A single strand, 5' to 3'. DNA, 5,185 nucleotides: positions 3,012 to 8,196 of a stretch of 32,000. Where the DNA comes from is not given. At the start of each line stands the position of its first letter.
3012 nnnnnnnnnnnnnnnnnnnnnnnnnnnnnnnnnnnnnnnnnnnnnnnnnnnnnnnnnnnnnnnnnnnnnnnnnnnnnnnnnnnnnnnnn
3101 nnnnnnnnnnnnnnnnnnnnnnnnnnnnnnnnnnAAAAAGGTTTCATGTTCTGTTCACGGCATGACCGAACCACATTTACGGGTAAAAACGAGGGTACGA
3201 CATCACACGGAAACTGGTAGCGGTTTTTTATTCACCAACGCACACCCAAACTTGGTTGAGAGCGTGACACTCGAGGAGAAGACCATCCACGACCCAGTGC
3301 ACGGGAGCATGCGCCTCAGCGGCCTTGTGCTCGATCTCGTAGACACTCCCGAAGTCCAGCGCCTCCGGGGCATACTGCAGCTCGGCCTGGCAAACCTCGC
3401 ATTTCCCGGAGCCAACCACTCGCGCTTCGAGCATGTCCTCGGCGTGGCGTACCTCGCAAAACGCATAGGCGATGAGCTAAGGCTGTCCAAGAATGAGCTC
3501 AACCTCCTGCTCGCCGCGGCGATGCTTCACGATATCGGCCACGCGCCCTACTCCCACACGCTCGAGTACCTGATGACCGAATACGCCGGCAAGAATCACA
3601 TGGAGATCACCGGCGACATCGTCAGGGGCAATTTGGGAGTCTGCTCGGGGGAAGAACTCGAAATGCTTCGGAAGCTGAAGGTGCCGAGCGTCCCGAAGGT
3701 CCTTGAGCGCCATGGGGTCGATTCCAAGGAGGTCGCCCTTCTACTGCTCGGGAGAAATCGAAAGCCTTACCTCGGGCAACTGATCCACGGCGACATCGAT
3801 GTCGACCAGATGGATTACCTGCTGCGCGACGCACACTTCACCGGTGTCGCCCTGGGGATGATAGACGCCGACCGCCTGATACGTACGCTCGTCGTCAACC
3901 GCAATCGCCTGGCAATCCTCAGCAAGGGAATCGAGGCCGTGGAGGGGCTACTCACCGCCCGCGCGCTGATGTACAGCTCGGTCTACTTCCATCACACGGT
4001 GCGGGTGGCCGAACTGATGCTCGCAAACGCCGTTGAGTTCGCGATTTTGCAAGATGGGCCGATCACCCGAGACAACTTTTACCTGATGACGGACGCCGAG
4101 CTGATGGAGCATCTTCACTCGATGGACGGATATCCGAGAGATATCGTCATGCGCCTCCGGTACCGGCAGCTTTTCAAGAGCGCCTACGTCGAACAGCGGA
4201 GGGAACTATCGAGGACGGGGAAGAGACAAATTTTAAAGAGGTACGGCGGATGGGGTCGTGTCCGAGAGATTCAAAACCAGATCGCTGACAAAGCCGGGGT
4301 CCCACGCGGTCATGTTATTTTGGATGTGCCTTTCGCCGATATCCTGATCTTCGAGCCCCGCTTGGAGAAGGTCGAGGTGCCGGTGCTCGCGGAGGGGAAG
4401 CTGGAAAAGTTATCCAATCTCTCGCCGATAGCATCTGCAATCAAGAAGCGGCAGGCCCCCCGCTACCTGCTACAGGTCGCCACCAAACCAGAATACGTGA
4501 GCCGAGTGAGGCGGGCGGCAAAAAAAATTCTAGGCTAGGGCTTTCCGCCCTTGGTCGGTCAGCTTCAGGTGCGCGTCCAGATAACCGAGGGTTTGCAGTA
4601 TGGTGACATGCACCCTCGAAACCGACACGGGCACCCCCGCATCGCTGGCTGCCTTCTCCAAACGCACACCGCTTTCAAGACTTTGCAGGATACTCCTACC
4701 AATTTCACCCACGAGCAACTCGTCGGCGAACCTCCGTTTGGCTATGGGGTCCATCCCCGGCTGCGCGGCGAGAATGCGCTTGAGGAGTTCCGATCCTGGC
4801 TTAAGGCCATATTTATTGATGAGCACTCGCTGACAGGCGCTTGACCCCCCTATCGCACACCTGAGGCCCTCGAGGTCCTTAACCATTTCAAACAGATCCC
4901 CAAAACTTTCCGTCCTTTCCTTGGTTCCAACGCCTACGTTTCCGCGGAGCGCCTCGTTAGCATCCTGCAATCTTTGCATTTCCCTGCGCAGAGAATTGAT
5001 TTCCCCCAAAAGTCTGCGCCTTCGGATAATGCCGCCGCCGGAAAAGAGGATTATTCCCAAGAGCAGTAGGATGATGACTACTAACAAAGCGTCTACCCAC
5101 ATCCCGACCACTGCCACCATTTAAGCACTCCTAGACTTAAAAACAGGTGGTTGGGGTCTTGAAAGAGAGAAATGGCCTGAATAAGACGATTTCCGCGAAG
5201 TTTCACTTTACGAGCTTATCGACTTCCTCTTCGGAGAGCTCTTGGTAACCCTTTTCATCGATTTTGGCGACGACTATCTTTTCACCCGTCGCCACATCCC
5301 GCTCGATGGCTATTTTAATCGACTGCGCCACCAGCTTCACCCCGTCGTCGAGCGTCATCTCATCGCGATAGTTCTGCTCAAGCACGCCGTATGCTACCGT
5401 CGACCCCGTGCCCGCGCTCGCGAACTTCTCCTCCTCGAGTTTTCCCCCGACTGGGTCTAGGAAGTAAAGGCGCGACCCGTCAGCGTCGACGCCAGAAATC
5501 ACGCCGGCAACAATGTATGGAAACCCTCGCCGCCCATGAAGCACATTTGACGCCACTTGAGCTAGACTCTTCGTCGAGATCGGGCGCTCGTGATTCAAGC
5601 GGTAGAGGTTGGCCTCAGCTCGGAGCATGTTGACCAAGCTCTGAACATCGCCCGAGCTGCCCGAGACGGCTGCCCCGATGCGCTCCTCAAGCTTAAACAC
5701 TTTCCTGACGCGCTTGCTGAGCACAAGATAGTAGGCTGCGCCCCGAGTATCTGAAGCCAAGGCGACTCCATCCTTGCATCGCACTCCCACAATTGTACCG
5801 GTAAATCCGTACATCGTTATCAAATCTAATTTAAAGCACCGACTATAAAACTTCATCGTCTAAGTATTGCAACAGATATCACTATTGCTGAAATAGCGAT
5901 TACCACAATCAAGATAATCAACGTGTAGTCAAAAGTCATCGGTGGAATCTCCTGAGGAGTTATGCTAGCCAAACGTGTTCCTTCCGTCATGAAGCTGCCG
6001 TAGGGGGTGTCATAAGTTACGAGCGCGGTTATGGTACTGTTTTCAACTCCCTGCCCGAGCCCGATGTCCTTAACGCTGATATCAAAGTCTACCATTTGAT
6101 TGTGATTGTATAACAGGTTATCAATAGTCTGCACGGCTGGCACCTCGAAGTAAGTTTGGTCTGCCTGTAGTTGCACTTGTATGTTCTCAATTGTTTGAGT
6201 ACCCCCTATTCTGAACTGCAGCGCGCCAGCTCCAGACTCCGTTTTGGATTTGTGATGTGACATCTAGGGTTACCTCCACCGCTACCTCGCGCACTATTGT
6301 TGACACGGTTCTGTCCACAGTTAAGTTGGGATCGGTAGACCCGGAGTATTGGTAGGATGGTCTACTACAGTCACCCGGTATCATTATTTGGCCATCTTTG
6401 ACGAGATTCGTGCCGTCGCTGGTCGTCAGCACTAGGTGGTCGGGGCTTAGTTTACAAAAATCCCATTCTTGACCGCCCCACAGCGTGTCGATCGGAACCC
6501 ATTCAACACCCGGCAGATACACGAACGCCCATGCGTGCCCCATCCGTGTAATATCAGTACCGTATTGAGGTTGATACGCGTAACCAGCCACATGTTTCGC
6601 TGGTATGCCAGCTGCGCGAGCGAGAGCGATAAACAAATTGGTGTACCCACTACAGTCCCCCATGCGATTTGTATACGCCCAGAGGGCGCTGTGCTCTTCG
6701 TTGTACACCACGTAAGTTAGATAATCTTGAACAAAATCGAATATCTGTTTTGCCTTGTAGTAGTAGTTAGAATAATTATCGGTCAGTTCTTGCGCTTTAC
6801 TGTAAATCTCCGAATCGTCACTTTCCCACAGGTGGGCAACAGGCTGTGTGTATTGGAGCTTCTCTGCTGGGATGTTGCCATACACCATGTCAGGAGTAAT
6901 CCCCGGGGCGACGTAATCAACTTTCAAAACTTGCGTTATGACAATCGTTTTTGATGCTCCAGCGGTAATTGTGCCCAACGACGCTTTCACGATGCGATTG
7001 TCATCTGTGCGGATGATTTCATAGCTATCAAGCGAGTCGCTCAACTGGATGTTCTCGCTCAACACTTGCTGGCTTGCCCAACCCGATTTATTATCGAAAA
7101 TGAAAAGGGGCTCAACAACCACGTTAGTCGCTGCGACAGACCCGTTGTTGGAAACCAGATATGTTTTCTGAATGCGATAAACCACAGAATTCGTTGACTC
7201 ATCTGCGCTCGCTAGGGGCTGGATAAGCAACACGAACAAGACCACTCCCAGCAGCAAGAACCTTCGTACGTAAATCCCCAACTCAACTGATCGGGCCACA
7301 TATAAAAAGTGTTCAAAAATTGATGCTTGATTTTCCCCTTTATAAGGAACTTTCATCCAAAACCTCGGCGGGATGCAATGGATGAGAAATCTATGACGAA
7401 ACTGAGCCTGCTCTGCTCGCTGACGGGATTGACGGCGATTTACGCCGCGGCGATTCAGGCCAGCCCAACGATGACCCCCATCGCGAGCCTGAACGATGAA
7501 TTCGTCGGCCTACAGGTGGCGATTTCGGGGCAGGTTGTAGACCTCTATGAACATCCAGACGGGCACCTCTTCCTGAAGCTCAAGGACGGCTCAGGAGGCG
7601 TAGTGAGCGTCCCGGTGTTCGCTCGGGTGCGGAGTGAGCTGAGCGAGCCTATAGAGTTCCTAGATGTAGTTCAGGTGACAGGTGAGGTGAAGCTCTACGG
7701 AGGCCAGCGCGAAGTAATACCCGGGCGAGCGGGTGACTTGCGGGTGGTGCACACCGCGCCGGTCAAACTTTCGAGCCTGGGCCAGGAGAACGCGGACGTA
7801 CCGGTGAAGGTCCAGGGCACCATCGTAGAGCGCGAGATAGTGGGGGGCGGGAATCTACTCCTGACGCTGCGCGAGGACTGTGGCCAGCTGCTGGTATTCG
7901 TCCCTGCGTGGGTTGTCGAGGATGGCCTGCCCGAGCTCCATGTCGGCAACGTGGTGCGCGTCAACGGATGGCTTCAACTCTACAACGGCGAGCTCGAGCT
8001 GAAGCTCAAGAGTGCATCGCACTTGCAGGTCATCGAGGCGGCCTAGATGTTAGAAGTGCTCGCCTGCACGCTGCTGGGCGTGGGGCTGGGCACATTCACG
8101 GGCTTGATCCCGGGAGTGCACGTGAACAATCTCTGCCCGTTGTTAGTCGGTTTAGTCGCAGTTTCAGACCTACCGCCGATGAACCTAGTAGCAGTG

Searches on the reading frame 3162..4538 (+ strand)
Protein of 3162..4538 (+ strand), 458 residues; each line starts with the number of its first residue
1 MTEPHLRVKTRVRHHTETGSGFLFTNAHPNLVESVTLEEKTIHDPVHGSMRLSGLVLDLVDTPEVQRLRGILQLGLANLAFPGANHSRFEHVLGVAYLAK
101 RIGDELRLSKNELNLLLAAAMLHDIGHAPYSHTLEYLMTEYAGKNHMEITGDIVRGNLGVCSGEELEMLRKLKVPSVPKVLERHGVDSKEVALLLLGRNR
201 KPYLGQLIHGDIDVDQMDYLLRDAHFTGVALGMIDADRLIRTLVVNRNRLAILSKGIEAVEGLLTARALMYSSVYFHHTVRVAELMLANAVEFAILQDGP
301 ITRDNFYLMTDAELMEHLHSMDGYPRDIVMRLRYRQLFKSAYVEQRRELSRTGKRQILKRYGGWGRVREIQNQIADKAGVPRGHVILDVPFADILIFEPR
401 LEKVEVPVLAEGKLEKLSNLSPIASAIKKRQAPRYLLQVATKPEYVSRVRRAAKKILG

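Call 55: search_protein_families(library=pfam, proteins=[window:3162-4538:+], max_evalue=0.001)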
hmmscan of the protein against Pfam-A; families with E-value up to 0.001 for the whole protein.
window:3162-4538:+ (458 aa): 3 families
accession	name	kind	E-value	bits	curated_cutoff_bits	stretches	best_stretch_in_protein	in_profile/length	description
PF19276.4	HD_assoc_2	-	6.3e-45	153.7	23.1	1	234-458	1-212/222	HD associated region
PF01966.28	HD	-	4e-13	50.1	22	1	88-220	1-113/116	HD domain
PF24391.1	HD-CE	-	0.00024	21.3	27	1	101-191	24-153/263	HD-CE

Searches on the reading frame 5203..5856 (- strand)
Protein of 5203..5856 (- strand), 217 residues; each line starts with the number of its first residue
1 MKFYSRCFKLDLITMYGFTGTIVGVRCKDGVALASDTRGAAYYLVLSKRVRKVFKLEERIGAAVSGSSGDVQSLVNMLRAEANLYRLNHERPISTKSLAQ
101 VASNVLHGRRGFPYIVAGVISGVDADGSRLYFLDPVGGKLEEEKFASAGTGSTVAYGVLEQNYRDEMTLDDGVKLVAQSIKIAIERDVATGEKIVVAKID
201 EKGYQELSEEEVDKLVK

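Call 55: search_protein_families(library=pfam, proteins=[window:5203-5856:-], max_evalue=0.001)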
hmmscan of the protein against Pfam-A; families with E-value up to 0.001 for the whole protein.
window:5203-5856:- (217 aa): 1 family
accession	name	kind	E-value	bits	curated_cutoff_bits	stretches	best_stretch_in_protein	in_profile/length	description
PF00227.31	Proteasome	-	1.1e-52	178.9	22.4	1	20-199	5-189/189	Proteasome subunit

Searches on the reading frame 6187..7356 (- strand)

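Call 55: search_protein_families(library=pfam, proteins=[window:6187-7356:-], max_evalue=0.001)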
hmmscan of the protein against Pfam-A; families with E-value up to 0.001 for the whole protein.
window:6187-7356:- (389 aa): 1 family
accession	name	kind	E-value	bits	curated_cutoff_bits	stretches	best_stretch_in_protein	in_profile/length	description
PF01841.26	Transglut_core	-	6.9e-24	84.7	23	1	187-290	3-107/108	Transglutaminase-like superfamily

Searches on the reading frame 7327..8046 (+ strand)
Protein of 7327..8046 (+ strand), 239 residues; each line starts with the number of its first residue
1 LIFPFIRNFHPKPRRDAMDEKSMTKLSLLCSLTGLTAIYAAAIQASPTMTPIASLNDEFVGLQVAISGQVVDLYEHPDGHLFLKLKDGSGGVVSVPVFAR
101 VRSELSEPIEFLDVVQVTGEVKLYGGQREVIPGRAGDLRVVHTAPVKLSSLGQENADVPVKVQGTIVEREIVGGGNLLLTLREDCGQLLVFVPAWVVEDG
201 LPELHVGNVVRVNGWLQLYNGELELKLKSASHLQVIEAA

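Call 55: search_protein_families(library=pfam, proteins=[window:7327-8046:+], max_evalue=0.001)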
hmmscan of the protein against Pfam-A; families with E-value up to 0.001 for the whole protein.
window:7327-8046:+ (239 aa): 2 families
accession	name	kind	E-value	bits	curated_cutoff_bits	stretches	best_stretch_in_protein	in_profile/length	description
PF01336.31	tRNA_anti-codon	-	9.2e-14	51.6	27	2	64-131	1-68/75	OB-fold nucleic acid binding domain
PF13742.12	tRNA_anti_2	-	1.9e-07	31.6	27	1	62-125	20-82/95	OB-fold nucleic acid binding domain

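Call 103: search_protein_families(library=pfam, proteins=[window:7378-8046:+], max_evalue=0.1)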
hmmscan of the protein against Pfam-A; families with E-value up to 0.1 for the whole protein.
window:7378-8046:+ (222 aa): 2 families
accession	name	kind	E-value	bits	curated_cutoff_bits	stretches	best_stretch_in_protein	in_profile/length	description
PF01336.31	tRNA_anti-codon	-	7e-14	52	27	2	47-114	1-68/75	OB-fold nucleic acid binding domain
PF13742.12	tRNA_anti_2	-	1.5e-07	32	27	1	45-108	20-82/95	OB-fold nucleic acid binding domain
